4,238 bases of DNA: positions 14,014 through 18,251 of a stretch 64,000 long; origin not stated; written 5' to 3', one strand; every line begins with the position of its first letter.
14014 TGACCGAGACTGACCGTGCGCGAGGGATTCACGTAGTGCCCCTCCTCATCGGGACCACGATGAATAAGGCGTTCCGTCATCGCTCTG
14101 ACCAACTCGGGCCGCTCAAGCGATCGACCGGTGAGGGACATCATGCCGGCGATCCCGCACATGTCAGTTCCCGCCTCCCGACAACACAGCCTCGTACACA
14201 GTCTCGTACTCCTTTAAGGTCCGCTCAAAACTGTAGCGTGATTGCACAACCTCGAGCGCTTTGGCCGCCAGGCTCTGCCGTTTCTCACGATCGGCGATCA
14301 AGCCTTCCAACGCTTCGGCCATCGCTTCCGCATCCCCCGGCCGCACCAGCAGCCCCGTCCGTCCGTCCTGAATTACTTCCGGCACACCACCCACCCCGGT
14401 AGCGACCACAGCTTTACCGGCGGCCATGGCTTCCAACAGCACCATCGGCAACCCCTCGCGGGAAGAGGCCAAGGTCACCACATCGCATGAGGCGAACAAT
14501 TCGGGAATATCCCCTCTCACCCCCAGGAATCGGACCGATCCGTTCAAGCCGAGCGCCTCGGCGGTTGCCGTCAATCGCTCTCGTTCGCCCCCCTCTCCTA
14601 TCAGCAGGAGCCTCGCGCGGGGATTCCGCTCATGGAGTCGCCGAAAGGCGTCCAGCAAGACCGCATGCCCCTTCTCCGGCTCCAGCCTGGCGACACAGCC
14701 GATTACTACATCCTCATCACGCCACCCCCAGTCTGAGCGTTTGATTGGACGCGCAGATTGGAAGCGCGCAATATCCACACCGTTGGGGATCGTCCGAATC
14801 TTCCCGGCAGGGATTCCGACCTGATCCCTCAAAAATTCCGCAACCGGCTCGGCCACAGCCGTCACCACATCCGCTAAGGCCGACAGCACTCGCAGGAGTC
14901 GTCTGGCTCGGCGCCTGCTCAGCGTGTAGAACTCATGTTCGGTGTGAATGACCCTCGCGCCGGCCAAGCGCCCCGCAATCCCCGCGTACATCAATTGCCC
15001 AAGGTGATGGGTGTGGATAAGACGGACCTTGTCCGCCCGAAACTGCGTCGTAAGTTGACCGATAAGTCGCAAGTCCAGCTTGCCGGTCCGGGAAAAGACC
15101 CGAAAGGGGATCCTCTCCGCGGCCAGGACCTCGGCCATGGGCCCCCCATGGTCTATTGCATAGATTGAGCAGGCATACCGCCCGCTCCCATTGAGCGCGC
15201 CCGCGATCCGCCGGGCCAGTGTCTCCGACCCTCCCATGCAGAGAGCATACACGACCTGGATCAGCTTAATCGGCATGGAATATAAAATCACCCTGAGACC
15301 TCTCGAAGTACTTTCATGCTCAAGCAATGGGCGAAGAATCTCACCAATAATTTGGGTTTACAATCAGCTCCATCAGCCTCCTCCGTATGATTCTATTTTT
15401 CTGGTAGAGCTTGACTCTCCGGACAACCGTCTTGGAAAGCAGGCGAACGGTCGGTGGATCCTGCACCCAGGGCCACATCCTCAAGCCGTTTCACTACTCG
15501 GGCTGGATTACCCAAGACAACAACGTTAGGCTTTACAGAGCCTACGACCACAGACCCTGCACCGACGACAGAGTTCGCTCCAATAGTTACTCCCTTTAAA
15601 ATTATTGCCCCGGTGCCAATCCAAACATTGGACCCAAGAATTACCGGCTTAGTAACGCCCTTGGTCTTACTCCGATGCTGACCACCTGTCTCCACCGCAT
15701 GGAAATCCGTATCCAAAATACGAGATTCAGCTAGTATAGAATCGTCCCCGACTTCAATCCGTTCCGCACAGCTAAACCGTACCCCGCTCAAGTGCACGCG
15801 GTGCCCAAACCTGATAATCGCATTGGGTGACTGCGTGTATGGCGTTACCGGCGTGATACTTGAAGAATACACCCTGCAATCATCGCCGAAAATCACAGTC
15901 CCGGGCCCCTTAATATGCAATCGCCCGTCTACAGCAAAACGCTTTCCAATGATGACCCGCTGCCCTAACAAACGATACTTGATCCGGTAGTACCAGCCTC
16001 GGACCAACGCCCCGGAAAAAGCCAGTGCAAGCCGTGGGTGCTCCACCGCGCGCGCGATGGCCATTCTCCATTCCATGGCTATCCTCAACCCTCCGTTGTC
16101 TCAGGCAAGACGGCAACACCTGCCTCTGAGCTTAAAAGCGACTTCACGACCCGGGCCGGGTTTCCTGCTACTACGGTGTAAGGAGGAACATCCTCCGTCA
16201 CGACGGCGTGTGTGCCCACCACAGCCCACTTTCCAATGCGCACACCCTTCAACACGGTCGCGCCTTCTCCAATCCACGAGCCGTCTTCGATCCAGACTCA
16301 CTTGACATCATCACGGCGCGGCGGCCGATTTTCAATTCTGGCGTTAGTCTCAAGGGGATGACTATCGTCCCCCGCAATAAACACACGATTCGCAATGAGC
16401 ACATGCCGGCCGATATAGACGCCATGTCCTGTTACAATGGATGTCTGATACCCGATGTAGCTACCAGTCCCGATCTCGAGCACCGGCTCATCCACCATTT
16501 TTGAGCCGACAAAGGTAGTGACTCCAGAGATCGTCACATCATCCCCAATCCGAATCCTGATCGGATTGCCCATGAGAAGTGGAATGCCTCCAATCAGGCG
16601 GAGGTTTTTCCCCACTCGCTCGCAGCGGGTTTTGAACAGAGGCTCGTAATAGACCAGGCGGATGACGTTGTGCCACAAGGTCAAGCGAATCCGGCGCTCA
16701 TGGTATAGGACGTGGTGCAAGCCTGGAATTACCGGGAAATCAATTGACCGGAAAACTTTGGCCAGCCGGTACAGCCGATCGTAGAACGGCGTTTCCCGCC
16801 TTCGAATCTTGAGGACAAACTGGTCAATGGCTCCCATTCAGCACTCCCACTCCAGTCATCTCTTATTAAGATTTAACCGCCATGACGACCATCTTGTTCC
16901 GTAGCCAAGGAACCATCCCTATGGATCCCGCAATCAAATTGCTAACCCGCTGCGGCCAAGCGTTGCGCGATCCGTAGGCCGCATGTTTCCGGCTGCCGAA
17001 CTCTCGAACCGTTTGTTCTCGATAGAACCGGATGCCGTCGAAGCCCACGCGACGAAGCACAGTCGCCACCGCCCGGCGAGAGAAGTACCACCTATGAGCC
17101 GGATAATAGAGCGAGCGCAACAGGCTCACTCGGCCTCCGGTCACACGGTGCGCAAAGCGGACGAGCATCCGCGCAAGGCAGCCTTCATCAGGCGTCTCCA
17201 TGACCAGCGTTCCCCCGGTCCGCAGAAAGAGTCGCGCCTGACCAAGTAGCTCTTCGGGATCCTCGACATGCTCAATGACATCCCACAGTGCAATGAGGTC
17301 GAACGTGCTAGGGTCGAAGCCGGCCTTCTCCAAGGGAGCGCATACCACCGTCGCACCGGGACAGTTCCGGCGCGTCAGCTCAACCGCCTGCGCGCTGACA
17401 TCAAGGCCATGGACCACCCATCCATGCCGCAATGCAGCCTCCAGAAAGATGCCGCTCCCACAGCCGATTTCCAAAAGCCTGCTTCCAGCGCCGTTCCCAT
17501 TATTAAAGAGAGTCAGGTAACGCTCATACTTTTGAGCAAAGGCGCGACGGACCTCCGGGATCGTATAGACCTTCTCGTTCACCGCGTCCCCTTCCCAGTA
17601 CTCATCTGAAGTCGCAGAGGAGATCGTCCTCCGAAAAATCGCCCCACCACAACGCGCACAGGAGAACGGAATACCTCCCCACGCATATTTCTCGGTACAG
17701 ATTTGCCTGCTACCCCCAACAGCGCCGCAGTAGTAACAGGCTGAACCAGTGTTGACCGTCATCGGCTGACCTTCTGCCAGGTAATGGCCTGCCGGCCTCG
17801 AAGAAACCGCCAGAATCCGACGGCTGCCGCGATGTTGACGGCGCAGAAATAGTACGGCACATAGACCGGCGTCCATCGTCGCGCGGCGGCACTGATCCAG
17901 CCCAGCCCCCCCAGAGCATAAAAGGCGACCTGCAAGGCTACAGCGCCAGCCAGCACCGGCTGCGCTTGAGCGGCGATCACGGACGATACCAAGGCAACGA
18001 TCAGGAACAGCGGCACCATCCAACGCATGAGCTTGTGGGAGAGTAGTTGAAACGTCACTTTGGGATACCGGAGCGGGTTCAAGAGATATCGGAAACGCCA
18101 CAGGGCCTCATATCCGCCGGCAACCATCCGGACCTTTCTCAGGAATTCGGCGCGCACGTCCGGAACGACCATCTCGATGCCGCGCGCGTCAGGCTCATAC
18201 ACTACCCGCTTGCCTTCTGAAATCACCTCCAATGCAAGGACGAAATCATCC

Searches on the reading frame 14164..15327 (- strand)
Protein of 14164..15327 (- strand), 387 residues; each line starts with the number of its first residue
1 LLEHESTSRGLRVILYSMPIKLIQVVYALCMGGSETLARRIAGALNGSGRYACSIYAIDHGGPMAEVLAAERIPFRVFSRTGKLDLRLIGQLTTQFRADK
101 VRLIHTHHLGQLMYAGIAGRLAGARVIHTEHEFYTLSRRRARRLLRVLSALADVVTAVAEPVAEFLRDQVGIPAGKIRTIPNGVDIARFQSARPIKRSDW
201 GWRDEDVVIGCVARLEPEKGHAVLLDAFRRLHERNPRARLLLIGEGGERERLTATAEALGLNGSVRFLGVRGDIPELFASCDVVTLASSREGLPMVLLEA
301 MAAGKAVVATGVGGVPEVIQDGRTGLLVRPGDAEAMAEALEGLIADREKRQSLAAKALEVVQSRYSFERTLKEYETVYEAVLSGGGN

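Call 15: search_protein_families(library=ncbifam, proteins=[window:14164-15327:-], max_evalue=1e-10)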
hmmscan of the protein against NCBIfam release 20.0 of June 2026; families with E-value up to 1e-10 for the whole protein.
window:14164-15327:- (387 aa): 31 families (the best 25 are shown)
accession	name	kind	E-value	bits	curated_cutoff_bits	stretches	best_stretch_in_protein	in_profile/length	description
TIGR03088.1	stp2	hypoth_equivalog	2.4e-66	224.3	409.05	1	22-382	4-374/374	TIGR03088 family PEP-CTERM/XrtA system glycosyltransferase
TIGR03999.1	thiol_BshA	equivalog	1.2e-43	149.5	273.7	1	151-382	144-374/375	N-acetyl-alpha-D-glucosaminyl L-malate synthase BshA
TIGR04063.1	stp3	hypoth_equivalog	2.6e-38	132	442.05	1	126-382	132-396/397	TIGR04063 family PEP-CTERM/XrtA system glycosyltransferase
NF041876.1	EPS_EpsE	equivalog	3e-38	132.1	400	1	91-369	104-384/389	exopolysaccharide biosynthesis GT4 family glycosyltransferase EpsE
NF038229.1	Glyco4_Geo_Pelo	equivalog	5.8e-35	120.9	400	1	84-382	42-337/338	GPMC system family 4 glycosyltransferase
TIGR03449.1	mycothiol_MshA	equivalog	5.4e-31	107.9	462.5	1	150-382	163-404/406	D-inositol-3-phosphate glycosyltransferase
TIGR04047.1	MSMEG_0565_glyc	hypoth_equivalog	1.8e-26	93.1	259.85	1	150-379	137-372/373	MSMEG_0565 family glycosyltransferase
NF047684.1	TeichurnBiosyTuaC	equivalog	2.7e-24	85.8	550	1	139-382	152-390/391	teichuronic acid biosynthesis protein TuaC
NF053787.1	GlcN_PG_synth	equivalog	1.5e-23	83.2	480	1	135-382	127-360/361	N-acetylglucosaminyl phosphatidylglycerol synthase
NF038011.1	PelF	equivalog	1.9e-23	83.3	100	1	171-378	276-489/489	GT4 family glycosyltransferase PelF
NF050063.1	ProtGlycPglJ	equivalog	2.1e-22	79.9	500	1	141-359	134-345/363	N-acetylgalactosamine-N,N'-diacetylbacillosaminyl-diphospho-undecaprenol 4-alpha-N-acetylgalactosaminyltransferase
NF011726.0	PRK15179.1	equivalog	3.4e-22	78.5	733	1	91-375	391-688/694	Vi polysaccharide biosynthesis protein TviE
NF012028.0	PRK15484.1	subfamily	1.1e-21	77.4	618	1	171-378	157-375/380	lipopolysaccharide N-acetylglucosaminyltransferase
TIGR04005.1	wcaL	equivalog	1.9e-20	73.1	537.6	1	152-372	175-397/406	colanic acid biosynthesis glycosyltransferase WcaL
TIGR02149.1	glgA_Coryne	subfamily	6.1e-20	71.7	302.4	1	151-382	144-391/391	glycogen synthase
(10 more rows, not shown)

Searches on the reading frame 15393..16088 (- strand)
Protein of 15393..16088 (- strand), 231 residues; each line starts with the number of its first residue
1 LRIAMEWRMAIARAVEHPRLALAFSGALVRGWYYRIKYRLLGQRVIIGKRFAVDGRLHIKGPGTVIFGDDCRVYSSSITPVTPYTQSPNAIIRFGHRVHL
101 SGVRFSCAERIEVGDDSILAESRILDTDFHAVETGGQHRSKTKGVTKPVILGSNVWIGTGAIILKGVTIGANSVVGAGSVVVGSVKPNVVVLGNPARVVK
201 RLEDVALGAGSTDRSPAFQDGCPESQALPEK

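Call 15: search_protein_families(library=ncbifam, proteins=[window:15393-16088:-], max_evalue=1e-10)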
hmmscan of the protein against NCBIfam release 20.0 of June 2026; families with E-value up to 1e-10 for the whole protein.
window:15393-16088:- (231 aa): 11 families
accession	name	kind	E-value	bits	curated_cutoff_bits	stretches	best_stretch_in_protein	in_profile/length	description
NF007499.0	PRK10092.1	equivalog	2.1e-21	76.6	314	1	110-202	93-183/183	maltose O-acetyltransferase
NF007240.0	PRK09677.1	equivalog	2.2e-19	69.7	243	1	89-202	63-184/192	putative lipopolysaccharide biosynthesis O-acetyl transferase WbbJ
NF007076.0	PRK09527.1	equivalog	1.4e-17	63.8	347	1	111-204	96-187/203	galactoside O-acetyltransferase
NF007797.0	PRK10502.1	subfamily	1.5e-15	57.3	192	1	103-201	85-178/183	WcaF family extracellular polysaccharide biosynthesis acetyltransferase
TIGR03570.1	NeuD_NnaD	subfamily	1.8e-15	57.1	160.8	1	148-197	153-202/202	NeuD/PglB/VioB family sugar acetyltransferase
NF041874.1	EPS_EpsC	equivalog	5.2e-15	55.5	150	1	113-201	84-166/168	serine O-acetyltransferase EpsC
TIGR03532.1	DapD_Ac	equivalog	5.1e-13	49.2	231.75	1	146-205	158-217/231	2,3,4,5-tetrahydropyridine-2,6-dicarboxylate N-acetyltransferase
TIGR03308.1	phn_thr-fam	hypoth_equivalog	5.3e-13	49.3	201.65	1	146-201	106-161/204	phosphonate metabolim protein, transferase hexapeptide repeat family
NF038307.1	EPS_acetyl_HpsU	equivalog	2.5e-11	43.5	305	1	104-199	85-175/178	hormogonium polysaccharide biosynthesis acetyltransferase HpsU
NF033468.1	stregram_VatI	exception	3e-11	43.5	415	1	148-201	112-165/208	streptogramin A O-acetyltransferase Vat(I)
NF000490.1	chloram_CatB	equivalog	3.5e-11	42.8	350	1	149-204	111-167/210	type B chloramphenicol O-acetyltransferase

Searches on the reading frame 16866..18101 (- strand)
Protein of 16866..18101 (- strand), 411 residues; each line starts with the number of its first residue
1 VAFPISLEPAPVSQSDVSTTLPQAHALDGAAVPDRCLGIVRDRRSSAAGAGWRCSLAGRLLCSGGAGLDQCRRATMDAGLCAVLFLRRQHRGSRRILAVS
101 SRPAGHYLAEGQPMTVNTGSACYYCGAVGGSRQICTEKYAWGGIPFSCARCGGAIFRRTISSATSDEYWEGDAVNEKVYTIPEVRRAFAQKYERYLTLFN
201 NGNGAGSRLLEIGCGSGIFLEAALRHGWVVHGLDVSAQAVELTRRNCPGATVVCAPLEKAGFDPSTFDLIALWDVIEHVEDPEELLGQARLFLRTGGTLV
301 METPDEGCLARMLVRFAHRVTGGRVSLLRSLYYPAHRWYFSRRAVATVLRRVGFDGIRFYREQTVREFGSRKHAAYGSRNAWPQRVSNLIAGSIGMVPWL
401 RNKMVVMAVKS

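Call 15: search_protein_families(library=ncbifam, proteins=[window:16866-18101:-], max_evalue=1e-10)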
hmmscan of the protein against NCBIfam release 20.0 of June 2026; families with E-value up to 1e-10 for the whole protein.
window:16866-18101:- (411 aa): 1 family
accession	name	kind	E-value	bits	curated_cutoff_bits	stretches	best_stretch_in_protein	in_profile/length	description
TIGR01983.1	UbiG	equivalog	3.1e-16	59.4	102.95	1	164-303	8-153/228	bifunctional 2-polyprenyl-6-hydroxyphenol methylase/3-demethylubiquinol 3-O-methyltransferase UbiG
